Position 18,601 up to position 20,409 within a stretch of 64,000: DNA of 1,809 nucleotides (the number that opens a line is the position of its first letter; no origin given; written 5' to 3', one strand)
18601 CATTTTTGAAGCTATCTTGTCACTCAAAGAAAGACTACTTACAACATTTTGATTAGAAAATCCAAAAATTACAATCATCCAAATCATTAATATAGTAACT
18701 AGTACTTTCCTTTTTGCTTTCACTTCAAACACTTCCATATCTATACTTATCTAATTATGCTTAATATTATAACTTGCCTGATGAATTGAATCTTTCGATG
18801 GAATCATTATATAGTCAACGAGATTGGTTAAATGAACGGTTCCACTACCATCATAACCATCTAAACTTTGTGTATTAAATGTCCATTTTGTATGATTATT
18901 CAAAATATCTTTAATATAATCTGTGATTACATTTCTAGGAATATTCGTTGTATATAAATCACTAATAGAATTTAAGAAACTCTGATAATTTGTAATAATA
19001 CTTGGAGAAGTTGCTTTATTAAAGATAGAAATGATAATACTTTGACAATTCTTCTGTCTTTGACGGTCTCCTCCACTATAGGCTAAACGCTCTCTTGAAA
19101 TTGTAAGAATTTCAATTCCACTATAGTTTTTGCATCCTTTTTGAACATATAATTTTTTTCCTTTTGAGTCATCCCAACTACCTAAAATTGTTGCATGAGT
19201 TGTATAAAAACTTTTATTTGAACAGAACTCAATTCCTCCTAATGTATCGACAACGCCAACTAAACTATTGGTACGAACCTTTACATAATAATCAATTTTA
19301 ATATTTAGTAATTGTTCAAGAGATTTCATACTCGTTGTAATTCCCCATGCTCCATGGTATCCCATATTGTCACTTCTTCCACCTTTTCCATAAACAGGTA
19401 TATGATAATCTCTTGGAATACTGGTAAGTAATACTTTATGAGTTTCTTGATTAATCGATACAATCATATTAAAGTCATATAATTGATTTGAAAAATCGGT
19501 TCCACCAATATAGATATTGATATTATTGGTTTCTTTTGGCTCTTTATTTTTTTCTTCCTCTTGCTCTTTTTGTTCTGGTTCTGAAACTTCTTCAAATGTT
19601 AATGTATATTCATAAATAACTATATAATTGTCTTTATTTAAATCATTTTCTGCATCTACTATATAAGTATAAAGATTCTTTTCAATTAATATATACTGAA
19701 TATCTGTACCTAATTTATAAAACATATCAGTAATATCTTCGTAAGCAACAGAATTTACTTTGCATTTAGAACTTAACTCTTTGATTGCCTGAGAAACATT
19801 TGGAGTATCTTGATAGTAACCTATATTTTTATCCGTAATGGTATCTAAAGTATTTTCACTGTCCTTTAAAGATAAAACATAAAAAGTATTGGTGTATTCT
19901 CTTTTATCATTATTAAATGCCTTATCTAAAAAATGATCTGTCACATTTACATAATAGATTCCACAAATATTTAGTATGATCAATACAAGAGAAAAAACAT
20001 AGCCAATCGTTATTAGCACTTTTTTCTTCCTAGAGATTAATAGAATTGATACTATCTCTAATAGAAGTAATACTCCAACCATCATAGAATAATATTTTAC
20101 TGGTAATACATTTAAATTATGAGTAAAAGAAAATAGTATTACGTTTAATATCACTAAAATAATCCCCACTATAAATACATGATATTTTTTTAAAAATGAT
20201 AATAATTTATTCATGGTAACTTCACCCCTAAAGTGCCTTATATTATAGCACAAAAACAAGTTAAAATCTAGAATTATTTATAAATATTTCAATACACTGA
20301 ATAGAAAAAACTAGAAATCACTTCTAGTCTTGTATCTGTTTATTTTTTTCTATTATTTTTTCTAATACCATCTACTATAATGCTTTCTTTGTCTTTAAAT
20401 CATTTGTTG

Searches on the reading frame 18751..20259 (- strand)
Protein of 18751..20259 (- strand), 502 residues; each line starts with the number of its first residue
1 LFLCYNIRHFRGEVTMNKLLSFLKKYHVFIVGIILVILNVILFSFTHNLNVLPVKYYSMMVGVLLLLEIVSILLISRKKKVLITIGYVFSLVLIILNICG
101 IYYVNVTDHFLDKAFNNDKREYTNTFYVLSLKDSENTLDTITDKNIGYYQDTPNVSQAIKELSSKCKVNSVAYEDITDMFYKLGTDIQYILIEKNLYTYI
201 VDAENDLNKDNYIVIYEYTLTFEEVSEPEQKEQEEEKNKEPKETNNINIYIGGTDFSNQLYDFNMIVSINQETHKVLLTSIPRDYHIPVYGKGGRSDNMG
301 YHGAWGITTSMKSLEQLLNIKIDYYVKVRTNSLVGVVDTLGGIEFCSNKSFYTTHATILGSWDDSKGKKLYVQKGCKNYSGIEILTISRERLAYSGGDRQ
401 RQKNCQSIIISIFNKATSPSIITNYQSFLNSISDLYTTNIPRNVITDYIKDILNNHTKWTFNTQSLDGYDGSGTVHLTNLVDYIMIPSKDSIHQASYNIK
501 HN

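Call 56: search_protein_families(library=pfam, proteins=[window:18751-20259:-], max_evalue=0.01)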
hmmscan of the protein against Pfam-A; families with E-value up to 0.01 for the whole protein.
window:18751-20259:- (502 aa): 2 families
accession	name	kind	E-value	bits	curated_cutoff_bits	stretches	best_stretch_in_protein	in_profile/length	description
PF03816.19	LytR_cpsA_psr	-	1.1e-24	87.7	24.6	1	262-417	3-149/150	LytR_cpsA_psr family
PF00335.26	Tetraspanin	-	0.0028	17.8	32.1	1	22-130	6-104/225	Tetraspanin family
